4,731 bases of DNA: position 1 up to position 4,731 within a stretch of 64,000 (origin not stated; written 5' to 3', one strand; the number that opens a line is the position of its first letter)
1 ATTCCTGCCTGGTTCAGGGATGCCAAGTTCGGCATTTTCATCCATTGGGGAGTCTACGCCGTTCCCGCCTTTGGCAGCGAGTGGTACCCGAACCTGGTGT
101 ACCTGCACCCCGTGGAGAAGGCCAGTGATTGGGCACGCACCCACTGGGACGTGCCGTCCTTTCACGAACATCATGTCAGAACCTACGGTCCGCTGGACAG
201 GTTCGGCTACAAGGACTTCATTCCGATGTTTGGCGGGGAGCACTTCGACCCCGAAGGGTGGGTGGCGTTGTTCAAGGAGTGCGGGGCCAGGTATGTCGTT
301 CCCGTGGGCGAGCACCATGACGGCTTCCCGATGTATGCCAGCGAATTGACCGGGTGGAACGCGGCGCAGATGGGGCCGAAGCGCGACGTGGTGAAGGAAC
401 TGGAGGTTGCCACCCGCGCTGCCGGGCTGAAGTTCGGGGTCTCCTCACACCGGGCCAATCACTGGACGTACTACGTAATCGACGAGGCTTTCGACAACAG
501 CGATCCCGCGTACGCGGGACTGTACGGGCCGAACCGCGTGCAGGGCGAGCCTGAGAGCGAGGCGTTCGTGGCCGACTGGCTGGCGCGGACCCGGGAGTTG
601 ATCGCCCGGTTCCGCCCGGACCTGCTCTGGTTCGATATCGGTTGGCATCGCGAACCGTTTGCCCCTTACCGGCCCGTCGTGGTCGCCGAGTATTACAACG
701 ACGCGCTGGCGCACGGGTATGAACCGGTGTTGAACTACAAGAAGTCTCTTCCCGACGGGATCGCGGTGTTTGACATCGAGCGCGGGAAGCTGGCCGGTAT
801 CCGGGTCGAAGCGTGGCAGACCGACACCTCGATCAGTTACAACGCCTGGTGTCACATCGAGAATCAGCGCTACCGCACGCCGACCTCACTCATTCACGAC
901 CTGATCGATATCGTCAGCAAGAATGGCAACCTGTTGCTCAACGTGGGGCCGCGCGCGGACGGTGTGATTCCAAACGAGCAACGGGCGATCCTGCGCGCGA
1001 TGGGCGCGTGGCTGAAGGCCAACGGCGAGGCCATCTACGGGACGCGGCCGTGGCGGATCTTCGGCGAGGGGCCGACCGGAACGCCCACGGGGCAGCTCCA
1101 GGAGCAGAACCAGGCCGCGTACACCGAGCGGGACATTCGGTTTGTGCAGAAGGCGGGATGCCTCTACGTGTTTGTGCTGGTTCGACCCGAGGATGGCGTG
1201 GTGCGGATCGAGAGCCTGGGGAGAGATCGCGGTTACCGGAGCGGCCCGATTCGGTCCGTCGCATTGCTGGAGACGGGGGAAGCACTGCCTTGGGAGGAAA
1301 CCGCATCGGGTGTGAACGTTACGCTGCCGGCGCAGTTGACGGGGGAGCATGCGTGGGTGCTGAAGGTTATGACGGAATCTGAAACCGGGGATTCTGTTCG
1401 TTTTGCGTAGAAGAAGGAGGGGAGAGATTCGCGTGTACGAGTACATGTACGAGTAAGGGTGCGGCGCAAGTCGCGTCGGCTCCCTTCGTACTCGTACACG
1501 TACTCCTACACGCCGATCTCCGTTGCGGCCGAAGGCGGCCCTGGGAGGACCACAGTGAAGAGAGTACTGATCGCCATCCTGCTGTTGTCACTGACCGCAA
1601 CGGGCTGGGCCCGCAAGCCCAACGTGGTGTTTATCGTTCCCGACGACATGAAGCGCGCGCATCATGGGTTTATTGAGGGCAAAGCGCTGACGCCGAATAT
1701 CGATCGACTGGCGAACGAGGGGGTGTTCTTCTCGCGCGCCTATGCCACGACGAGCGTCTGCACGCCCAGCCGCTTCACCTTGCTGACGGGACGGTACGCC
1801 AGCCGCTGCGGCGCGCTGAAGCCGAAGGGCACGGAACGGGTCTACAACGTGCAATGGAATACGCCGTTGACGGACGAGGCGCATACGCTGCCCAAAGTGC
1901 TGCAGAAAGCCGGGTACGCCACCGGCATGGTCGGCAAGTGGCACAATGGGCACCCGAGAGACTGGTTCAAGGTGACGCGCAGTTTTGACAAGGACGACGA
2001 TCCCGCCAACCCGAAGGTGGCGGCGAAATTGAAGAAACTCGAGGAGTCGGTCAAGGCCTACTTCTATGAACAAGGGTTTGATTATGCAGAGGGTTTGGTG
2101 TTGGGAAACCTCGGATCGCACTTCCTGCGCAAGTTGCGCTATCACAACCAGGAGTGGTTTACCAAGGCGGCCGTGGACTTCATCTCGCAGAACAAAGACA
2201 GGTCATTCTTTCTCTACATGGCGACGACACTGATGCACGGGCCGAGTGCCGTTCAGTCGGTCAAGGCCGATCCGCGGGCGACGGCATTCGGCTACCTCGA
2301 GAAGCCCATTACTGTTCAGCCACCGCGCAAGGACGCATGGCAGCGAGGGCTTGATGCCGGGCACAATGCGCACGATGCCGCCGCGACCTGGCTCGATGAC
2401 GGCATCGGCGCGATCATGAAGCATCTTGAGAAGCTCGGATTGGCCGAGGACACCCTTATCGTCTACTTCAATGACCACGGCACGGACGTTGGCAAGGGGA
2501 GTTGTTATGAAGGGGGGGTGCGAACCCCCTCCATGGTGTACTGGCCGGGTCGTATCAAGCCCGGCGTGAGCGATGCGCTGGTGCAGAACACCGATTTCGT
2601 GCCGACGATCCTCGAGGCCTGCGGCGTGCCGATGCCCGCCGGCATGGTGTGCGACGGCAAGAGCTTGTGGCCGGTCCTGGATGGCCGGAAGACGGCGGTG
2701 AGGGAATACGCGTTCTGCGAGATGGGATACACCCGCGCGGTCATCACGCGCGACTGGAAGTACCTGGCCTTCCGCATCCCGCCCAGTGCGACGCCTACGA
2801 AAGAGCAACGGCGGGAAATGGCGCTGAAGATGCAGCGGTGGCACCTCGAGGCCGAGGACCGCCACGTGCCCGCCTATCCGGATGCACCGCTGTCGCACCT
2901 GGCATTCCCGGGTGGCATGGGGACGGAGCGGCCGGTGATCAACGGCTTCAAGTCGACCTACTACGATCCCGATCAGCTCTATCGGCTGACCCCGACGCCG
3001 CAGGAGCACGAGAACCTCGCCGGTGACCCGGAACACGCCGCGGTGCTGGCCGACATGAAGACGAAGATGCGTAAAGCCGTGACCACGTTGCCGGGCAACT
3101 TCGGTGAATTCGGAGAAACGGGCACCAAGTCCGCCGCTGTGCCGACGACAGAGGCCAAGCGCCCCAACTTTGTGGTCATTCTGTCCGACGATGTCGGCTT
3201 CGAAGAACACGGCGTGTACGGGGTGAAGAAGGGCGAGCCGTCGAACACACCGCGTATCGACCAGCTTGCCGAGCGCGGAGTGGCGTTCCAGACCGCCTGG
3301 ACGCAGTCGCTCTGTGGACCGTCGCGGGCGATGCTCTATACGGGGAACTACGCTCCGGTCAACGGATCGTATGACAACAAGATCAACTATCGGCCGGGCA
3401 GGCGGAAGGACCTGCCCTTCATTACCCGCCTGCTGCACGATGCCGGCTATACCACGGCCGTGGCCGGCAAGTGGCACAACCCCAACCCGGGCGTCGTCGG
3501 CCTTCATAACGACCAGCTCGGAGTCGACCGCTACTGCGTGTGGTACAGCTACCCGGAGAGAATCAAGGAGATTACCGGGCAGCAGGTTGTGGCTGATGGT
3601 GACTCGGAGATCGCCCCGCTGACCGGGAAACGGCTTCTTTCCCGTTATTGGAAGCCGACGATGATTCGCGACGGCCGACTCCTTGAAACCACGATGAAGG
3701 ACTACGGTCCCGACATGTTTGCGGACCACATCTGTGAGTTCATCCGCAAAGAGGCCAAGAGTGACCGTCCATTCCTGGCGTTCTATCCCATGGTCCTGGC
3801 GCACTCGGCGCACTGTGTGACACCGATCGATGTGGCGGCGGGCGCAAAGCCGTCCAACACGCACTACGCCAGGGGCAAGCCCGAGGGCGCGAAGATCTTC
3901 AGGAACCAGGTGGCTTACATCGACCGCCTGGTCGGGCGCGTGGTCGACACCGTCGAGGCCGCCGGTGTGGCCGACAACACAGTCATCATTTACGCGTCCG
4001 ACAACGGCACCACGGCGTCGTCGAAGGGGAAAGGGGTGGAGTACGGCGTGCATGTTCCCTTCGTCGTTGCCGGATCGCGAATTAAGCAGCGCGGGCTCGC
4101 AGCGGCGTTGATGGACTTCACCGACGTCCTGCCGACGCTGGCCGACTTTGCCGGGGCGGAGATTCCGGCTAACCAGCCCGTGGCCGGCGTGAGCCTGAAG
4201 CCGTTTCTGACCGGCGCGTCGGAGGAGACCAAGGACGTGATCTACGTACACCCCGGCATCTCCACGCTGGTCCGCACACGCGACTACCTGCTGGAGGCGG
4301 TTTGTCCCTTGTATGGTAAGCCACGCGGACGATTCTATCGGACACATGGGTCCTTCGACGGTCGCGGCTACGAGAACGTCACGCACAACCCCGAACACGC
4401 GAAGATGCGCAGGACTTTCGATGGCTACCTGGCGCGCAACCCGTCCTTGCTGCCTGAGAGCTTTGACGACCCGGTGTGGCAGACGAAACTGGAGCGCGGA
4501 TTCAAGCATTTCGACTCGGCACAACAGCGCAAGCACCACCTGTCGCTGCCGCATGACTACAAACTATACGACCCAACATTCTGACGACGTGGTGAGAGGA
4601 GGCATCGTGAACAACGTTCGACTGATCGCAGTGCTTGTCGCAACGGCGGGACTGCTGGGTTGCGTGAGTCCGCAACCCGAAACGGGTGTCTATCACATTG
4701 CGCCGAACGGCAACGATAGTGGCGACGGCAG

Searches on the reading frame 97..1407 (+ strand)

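Call 69: search_protein_families(library=pfam, proteins=[window:97-1407:+], max_evalue=0.1)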
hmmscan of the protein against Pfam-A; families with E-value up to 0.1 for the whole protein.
window:97-1407:+ (437 aa): 2 families
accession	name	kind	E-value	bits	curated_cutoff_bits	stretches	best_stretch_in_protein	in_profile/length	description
PF01120.23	Alpha_L_fucos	-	2e-77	261.4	25.2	1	9-311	52-345/345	Alpha-L-fucosidase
PF16757.11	Fucosidase_C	-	1.6e-09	38.6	25.6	1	343-424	5-87/88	Alpha-L-fucosidase C-terminal domain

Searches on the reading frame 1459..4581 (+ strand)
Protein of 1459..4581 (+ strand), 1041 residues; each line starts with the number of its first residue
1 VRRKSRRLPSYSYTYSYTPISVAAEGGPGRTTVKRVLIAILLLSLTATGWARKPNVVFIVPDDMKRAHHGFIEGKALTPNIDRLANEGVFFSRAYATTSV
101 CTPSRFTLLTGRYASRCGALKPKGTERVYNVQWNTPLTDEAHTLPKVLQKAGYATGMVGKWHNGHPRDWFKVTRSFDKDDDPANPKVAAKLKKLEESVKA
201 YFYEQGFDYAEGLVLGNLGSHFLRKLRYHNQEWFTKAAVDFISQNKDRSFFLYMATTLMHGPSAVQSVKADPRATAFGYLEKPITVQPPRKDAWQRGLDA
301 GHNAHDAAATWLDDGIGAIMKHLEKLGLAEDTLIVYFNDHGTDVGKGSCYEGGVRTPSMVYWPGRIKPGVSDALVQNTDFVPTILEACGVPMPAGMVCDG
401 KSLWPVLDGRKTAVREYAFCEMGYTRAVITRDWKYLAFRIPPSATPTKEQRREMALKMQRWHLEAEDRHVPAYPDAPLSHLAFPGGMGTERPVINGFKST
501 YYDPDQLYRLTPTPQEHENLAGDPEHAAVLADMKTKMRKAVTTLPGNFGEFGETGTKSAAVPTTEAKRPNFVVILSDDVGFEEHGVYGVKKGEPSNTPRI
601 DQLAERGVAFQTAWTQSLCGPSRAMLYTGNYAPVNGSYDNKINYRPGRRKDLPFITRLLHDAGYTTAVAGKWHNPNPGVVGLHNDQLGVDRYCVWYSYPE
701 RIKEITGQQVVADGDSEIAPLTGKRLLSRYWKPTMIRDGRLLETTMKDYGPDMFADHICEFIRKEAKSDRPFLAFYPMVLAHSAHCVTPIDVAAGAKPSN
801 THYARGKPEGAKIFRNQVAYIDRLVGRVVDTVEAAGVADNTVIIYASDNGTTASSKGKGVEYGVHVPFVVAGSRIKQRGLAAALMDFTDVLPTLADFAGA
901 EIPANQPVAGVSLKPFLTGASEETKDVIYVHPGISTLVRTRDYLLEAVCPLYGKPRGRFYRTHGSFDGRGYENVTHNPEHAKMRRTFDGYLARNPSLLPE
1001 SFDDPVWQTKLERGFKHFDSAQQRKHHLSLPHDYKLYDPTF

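Call 7: search_protein_families(library=pfam, proteins=[window:1459-4581:+], max_evalue=0.001)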
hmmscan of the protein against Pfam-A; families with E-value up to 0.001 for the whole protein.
window:1459-4581:+ (1041 aa): 3 families
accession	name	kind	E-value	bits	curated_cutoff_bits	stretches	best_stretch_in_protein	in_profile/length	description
PF00884.28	Sulfatase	-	7.7e-93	311.5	25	2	54-390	1-301/301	Sulfatase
PF16347.10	SGSH_C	-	1.6e-20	74.2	29.3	1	348-417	10-79/154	N-sulphoglucosamine sulphohydrolase, C-terminal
PF01663.27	Phosphodiest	-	4.1e-15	56.6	23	2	595-858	18-228/342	Type I phosphodiesterase / nucleotide pyrophosphatase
